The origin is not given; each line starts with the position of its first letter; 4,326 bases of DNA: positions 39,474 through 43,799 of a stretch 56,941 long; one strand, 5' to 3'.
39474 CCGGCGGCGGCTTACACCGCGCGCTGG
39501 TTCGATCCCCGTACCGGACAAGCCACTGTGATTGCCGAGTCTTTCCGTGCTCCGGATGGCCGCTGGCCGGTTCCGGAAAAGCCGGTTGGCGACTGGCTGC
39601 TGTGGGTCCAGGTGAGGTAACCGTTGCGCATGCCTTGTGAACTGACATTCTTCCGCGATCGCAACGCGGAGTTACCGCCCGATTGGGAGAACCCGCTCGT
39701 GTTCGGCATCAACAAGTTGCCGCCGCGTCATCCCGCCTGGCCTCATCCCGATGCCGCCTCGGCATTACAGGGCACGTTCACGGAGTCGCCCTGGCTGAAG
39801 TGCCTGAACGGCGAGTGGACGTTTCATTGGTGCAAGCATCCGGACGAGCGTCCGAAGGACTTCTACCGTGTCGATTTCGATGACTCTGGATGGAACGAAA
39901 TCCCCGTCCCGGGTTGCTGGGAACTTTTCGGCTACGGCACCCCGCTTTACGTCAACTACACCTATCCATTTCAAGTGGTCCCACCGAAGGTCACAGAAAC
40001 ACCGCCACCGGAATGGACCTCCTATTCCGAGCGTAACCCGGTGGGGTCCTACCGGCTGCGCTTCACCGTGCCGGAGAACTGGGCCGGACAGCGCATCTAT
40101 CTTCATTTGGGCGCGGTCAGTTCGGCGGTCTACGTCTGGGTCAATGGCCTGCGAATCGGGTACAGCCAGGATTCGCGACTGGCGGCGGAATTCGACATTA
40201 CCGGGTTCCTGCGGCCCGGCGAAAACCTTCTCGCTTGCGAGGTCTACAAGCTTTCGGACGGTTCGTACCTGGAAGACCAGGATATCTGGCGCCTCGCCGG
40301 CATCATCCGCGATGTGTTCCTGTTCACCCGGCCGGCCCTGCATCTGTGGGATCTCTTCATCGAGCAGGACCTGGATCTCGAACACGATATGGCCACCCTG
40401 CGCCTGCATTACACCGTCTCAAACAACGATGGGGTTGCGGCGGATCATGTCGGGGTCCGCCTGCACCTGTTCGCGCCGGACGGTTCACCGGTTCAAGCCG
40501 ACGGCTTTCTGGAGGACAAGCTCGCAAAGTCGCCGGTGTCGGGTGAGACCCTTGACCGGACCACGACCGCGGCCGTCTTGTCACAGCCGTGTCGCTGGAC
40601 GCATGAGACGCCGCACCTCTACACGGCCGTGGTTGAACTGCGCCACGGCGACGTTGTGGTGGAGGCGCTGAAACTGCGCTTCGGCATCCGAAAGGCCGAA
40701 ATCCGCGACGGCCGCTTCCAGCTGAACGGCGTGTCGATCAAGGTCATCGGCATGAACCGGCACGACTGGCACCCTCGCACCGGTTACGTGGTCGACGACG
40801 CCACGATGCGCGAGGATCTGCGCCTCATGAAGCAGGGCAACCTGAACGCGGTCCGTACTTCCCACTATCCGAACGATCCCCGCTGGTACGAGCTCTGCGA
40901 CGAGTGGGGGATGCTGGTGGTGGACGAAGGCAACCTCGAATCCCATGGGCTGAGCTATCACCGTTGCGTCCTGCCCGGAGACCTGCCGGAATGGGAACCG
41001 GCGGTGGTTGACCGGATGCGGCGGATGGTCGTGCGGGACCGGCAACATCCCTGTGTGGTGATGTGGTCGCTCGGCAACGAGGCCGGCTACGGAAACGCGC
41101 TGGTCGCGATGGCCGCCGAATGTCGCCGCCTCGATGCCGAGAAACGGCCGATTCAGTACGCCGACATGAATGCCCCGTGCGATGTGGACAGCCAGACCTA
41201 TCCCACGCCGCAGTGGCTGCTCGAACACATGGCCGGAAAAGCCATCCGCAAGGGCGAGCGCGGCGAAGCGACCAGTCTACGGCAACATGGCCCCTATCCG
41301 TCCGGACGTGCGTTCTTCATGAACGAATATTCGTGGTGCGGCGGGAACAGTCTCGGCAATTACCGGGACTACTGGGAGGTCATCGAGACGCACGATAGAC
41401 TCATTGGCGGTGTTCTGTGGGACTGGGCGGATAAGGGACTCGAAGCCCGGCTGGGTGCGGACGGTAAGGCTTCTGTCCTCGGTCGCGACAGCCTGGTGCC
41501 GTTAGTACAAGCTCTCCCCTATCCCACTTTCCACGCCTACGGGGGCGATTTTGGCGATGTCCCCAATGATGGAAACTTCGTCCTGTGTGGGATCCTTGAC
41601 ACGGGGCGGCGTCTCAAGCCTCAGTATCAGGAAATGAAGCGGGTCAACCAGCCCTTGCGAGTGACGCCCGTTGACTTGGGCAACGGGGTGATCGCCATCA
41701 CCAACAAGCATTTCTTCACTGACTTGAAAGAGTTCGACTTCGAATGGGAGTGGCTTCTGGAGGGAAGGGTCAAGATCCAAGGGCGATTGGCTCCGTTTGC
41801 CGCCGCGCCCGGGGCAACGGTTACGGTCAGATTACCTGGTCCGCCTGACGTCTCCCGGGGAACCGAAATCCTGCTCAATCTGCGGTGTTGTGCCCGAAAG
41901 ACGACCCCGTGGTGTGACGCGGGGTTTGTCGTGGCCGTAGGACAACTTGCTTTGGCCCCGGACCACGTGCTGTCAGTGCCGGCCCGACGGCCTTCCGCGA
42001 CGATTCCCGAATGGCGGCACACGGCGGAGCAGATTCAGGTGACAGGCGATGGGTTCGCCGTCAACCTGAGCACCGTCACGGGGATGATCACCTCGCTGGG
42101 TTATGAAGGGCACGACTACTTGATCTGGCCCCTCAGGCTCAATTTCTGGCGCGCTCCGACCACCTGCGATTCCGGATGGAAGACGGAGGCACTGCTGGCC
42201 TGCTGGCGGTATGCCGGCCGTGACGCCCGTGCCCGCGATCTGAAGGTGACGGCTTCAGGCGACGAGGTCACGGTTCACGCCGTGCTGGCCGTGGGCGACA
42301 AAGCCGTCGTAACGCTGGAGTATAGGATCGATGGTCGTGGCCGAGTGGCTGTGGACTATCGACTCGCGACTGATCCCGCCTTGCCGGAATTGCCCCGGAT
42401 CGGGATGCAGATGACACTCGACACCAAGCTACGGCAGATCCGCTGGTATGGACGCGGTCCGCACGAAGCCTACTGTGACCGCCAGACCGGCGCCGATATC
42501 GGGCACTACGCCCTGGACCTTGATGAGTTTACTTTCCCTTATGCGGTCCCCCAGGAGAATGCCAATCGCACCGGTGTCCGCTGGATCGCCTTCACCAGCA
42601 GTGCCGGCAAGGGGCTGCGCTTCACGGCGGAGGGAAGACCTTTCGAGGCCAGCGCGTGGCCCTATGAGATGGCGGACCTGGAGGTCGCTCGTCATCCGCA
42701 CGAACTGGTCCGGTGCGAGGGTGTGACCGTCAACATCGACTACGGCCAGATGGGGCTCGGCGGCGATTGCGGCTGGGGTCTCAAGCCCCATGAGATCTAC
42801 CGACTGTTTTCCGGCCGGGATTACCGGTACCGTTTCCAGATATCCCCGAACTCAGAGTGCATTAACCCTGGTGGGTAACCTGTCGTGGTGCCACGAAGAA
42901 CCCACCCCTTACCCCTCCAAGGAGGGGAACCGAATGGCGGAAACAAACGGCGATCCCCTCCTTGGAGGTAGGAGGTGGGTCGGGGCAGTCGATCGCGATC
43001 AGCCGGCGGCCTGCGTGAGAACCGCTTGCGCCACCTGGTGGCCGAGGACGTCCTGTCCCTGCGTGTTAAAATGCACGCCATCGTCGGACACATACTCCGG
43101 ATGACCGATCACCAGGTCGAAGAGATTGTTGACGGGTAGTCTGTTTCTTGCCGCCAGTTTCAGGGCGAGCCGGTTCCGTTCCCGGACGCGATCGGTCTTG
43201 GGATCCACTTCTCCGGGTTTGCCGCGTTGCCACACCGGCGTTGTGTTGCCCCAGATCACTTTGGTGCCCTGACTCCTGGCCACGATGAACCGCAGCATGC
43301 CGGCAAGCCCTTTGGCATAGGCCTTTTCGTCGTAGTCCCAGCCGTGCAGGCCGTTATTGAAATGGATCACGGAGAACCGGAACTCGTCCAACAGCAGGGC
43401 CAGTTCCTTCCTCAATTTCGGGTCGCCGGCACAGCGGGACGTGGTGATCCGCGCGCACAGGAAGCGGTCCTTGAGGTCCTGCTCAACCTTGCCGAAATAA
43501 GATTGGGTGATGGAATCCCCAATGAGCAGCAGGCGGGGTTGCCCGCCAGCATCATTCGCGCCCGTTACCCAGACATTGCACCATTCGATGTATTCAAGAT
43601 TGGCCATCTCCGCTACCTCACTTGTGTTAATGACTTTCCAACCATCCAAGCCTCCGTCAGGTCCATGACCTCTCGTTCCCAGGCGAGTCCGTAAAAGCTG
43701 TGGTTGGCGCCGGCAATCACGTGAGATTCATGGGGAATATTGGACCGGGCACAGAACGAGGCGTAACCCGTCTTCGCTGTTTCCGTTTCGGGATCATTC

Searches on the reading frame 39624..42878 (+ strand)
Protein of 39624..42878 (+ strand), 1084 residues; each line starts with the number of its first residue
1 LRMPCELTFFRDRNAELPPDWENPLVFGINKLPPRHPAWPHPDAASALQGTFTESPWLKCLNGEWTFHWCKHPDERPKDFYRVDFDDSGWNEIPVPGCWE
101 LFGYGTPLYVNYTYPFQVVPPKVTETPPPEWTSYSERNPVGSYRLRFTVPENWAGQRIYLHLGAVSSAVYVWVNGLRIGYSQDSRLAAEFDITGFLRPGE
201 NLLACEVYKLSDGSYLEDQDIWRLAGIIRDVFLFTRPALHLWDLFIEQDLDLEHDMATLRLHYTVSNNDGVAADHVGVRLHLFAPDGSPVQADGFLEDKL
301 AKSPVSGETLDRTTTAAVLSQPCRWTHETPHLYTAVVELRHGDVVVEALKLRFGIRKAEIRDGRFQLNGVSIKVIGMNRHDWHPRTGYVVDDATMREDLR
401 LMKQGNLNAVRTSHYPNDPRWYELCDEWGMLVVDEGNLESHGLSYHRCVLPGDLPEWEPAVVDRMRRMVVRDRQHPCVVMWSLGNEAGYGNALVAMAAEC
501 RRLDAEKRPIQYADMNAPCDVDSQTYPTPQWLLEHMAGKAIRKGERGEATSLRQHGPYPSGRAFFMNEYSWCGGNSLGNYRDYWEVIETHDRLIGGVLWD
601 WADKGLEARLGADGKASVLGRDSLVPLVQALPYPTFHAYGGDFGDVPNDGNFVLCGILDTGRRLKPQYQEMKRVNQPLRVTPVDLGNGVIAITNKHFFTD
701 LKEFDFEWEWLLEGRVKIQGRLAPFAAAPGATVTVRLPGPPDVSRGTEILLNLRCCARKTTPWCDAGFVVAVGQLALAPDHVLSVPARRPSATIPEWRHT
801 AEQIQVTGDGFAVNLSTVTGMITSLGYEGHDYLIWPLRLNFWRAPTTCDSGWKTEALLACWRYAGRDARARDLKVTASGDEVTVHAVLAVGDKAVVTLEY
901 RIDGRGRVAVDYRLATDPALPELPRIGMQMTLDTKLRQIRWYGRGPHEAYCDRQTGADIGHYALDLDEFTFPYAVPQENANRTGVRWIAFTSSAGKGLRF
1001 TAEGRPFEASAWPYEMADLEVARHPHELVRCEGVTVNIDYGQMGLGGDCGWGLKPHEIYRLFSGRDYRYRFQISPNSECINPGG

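Call 45: search_protein_families(library=pfam, proteins=[window:39624-42878:+], max_evalue=0.0001)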
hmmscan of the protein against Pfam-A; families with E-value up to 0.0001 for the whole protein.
window:39624-42878:+ (1084 aa): 6 families
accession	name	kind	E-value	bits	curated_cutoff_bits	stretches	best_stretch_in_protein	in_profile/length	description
PF02929.23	Bgal_small_N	-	1.3e-69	235.1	25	1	807-1073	1-248/248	Beta galactosidase small chain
PF02836.23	Glyco_hydro_2_C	-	7.1e-69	232.7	21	1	359-678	2-300/302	Glycosyl hydrolases family 2, TIM barrel domain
PF02837.24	Glyco_hydro_2_N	-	2.5e-35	122.3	28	1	58-237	1-169/169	Glycosyl hydrolases family 2, sugar binding domain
PF16353.11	LacZ_4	-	4.8e-20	72.1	27.3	1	690-777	1-86/87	Beta-galactosidase, domain 4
PF00703.27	Glyco_hydro_2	-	4.1e-11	44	23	1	240-356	2-109/109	Glycosyl hydrolases family 2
PF22666.2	Glyco_hydro_2_N2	-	1.1e-05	26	27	1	142-207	51-117/167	Glycosyl hydrolase 2 galactose-binding domain-like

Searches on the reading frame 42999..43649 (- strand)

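Call 45: search_protein_families(library=pfam, proteins=[window:42999-43649:-], max_evalue=0.0001)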
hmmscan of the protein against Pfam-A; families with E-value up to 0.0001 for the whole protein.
window:42999-43649:- (216 aa): 1 family
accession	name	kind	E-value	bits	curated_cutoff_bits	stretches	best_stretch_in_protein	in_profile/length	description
PF13472.12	Lipase_GDSL_2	-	2.3e-10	41.7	32.9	1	43-200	2-177/178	GDSL-like Lipase/Acylhydrolase family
